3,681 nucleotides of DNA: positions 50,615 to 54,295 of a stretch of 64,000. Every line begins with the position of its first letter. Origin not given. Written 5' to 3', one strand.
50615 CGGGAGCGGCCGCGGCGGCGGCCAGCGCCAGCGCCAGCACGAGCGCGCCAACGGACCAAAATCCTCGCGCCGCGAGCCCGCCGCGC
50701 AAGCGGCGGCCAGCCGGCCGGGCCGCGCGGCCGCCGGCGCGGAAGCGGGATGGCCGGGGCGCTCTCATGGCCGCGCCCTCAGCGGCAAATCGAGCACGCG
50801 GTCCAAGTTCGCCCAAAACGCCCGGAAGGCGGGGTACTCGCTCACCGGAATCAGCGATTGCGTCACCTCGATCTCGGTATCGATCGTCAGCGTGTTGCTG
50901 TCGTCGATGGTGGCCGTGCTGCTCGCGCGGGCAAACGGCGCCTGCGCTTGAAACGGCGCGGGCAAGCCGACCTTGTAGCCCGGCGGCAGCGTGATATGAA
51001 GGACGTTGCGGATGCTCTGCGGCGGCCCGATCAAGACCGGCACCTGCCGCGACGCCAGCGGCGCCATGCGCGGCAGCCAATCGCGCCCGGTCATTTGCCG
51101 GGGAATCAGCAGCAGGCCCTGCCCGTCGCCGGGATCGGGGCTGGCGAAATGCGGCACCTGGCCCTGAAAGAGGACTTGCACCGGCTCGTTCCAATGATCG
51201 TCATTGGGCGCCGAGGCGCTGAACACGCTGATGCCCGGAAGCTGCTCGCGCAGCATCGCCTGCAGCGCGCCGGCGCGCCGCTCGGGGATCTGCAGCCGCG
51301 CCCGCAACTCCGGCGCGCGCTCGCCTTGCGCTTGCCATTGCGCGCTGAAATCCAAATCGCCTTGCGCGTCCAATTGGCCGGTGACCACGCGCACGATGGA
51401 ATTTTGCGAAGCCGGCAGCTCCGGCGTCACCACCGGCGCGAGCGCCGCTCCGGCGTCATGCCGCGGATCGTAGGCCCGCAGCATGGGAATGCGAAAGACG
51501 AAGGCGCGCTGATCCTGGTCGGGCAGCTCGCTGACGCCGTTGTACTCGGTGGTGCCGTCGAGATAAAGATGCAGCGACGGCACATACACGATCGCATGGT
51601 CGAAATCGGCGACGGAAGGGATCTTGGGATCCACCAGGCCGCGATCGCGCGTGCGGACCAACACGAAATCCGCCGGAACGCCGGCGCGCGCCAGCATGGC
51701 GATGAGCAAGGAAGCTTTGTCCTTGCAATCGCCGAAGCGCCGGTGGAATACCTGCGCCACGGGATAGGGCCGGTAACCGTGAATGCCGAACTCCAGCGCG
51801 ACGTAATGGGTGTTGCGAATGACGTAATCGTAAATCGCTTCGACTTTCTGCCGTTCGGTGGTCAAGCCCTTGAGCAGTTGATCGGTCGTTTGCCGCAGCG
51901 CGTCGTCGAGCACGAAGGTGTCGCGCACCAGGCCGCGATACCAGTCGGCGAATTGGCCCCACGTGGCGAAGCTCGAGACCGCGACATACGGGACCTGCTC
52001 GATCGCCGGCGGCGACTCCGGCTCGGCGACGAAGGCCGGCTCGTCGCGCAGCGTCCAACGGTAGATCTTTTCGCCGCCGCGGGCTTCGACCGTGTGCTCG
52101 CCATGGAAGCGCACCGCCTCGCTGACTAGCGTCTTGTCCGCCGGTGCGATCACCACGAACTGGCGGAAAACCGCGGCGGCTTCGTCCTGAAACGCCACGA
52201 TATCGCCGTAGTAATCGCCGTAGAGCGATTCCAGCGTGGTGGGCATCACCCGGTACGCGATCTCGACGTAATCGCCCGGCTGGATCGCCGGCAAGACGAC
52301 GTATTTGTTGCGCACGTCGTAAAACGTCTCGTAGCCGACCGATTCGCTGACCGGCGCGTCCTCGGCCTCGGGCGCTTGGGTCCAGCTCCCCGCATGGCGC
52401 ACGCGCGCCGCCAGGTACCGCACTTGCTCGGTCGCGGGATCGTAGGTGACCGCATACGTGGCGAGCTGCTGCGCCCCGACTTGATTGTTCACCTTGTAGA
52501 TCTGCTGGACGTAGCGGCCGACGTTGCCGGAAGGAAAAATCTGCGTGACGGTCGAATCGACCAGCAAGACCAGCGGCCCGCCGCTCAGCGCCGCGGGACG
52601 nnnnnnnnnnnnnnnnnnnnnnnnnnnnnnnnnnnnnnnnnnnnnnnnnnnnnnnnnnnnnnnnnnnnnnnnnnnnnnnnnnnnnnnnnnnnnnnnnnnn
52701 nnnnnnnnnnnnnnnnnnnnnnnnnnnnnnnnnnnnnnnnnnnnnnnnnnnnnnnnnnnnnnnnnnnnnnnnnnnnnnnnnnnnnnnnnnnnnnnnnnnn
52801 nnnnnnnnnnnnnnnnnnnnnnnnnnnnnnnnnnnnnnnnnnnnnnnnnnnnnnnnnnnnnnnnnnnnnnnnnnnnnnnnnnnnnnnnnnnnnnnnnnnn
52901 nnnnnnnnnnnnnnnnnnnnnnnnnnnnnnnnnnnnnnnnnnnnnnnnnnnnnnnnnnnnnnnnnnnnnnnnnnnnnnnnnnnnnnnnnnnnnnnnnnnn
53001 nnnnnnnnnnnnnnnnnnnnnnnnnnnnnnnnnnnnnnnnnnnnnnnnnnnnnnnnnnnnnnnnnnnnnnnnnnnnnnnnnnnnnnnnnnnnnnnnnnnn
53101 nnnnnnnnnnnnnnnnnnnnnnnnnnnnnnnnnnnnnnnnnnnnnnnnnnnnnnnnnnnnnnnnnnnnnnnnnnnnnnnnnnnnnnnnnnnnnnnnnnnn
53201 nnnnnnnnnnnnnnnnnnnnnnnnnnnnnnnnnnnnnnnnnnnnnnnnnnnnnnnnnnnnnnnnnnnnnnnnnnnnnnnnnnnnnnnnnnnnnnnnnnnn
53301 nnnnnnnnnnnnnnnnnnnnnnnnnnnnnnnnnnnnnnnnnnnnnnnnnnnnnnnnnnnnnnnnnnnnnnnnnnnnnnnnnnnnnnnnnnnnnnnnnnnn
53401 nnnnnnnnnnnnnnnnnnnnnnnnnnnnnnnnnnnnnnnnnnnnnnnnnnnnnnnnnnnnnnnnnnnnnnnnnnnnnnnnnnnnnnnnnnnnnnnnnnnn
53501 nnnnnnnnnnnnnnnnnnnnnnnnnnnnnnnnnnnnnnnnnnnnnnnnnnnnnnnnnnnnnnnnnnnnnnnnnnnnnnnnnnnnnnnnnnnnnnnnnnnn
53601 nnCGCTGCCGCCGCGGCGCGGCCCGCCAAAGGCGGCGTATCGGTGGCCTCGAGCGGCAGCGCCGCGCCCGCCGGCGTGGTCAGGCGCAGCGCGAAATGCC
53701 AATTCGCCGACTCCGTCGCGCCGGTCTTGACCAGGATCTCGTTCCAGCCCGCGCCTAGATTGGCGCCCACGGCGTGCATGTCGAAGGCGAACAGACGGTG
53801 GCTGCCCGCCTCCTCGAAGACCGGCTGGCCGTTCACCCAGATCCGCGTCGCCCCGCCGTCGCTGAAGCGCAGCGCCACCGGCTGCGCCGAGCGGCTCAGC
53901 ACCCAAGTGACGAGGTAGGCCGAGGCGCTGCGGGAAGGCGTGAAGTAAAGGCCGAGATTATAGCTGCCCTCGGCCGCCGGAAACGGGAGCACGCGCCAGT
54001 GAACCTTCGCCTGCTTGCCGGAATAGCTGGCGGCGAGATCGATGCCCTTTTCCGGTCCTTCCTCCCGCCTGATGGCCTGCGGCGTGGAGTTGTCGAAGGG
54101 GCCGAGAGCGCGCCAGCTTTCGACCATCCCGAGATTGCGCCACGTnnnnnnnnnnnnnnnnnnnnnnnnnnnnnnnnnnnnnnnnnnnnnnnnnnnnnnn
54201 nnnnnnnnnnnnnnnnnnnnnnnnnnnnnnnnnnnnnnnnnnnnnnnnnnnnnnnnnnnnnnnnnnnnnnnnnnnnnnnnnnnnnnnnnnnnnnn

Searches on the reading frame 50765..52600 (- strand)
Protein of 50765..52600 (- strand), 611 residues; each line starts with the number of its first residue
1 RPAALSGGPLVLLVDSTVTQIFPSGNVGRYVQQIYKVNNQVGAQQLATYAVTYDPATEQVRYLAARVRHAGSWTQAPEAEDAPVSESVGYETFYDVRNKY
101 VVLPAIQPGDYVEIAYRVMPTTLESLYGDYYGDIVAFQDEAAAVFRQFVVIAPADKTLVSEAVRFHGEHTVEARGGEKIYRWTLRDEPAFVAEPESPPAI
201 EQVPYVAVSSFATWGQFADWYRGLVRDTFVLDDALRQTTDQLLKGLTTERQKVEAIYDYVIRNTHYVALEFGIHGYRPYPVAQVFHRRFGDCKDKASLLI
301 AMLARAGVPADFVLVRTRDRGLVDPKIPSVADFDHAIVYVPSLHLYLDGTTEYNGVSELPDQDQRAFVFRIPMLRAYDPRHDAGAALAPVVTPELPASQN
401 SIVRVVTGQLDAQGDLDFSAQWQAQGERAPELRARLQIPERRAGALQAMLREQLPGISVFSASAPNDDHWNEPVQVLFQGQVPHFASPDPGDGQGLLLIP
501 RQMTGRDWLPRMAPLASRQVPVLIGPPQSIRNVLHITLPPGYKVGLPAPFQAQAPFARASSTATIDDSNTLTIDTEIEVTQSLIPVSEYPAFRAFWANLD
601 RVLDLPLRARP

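Call 31: search_solved_structures(query=window:50765-52600:-, max_evalue=1)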
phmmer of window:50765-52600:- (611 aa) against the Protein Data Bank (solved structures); distinct sequences matched with E-value up to 1: 1.
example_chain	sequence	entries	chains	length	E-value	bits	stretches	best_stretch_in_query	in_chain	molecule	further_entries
3kd4_A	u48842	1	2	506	9.1e-08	34.4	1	172-315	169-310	Putative protease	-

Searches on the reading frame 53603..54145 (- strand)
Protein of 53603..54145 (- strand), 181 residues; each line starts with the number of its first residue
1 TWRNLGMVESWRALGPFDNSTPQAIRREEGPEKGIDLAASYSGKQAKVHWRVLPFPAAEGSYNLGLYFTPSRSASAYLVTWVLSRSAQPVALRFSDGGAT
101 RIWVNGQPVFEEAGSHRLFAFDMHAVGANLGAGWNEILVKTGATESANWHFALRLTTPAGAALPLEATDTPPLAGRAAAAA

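Call 84: predict_structure(alignment_id=A5)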
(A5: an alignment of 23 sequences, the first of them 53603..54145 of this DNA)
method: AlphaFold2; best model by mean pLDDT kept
length: 181 residues; sequences in the alignment: 23
mean_pLDDT: 89.6   pTM: 0.88
mean pLDDT of the five models: 89.6, 89.2, 88.8, 86.9, 85.7
residues with pLDDT >= 90: 124; 70-90: 46; 50-70: 4; < 50: 7
segments of 3 or more residues with pLDDT < 50: 175-181
pLDDT, mean of each block of 10 residues (from residue 1): 92 94 86 91 94 92 91 94 97 92 96 80 93 97 79 97 96 58 34
secondary structure, 60 per line:
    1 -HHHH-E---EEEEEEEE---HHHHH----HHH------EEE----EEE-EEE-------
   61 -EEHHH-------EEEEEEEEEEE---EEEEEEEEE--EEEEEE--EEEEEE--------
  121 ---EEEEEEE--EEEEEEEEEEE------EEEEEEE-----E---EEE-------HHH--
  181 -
elements in order: H2-5 E11-18 H22-26 E40-42 E47-49 E51-53 E74-84 E88-96 E99-104 E107-112 E124-130 E133-143 E150-156 E166-168

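Call 86: fold_search(model_id=the predicted structure, library=pdb)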
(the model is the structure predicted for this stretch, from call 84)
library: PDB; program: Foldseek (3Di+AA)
matches with E <= 10: 1786; with E <= 0.001: 51
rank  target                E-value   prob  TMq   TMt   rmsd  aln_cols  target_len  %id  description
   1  5a3l_A                8.1e-05  1.00  0.45  0.40   9.1       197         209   15  Structure of Cea1A in complex with N-Acetylglucosamine (released 2016-06-29)
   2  7pjj                  1.3e-04  1.00  0.50  0.13   4.2       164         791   15  Structure of the Family-3 Glycosyl Hydrolase BcpE2 from Streptomyces scabies (released 2022-07-13)
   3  3ac0_B                1.4e-04  1.00  0.40  0.11   5.6       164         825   10  Crystal structure of Beta-glucosidase from Kluyveromyces marxianus in complex with glucose (released 2010-08-11)
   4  6qdi                  1.8e-04  1.00  0.49  0.32   7.3       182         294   12  anti-sigma factor domain-containing protein from Clostridium clariflavum (released 2019-06-12)
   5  2xvk                  1.8e-04  1.00  0.43  0.10   9.6       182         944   12  crystal structure of alpha-xylosidase (GH31) from Cellvibrio japonicus in complex with 5-fluoro-alpha-D-xylopyranosyl fl (released 2011-04-13)
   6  7kmp                  1.8e-04  1.00  0.46  0.12   7.7       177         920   13  Crystal structure of the GH31 alpha-xylosidase (Xac1773) from Xanthomonas citri (released 2021-05-26)
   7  3ac0_C                2.9e-04  1.00  0.46  0.12   5.1       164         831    9  Crystal structure of Beta-glucosidase from Kluyveromyces marxianus in complex with glucose (released 2010-08-11)
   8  9npc_A                3.1e-04  1.00  0.41  0.13   6.9       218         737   10  Crystal structure of the inactive conformation of a glycoside hydrolase (CapGH2b) from the GH2 family in the space gro (released 2025-11-12)
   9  4lhk_A                3.3e-04  1.00  0.49  0.42   8.0       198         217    8  Structure of the N-terminal domain of the Lg-Flo1 adhesin (N-Lg-Flo1p) from the yeast Saccharomyces pastorianus, in co (released 2014-09-24)
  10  7knc                  3.5e-04  1.00  0.44  0.11   7.9       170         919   14  Crystal structure of the GH31 alpha-xylosidase (Xac1773) from Xanthomonas citri (released 2021-05-26)
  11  9np8                  3.5e-04  1.00  0.41  0.13   6.8       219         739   10  Crystal structure of the inactive conformation of a glycoside hydrolase (CapGH2b) from the GH2 family in the space group (released 2025-11-12)
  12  3abz_D                3.7e-04  1.00  0.47  0.12   4.5       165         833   10  Crystal structure of Se-Met labeled Beta-glucosidase from Kluyveromyces marxianus (released 2010-08-11)
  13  3abz_A                3.7e-04  1.00  0.45  0.12   5.4       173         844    9  Crystal structure of Se-Met labeled Beta-glucosidase from Kluyveromyces marxianus (released 2010-08-11)
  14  6qe7_C                3.9e-04  1.00  0.50  0.33   4.2       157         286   14  anti-sigma factor domain-containing protein (released 2019-06-12)
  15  3abz_C                3.9e-04  1.00  0.48  0.12   4.9       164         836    8  Crystal structure of Se-Met labeled Beta-glucosidase from Kluyveromyces marxianus (released 2010-08-11)
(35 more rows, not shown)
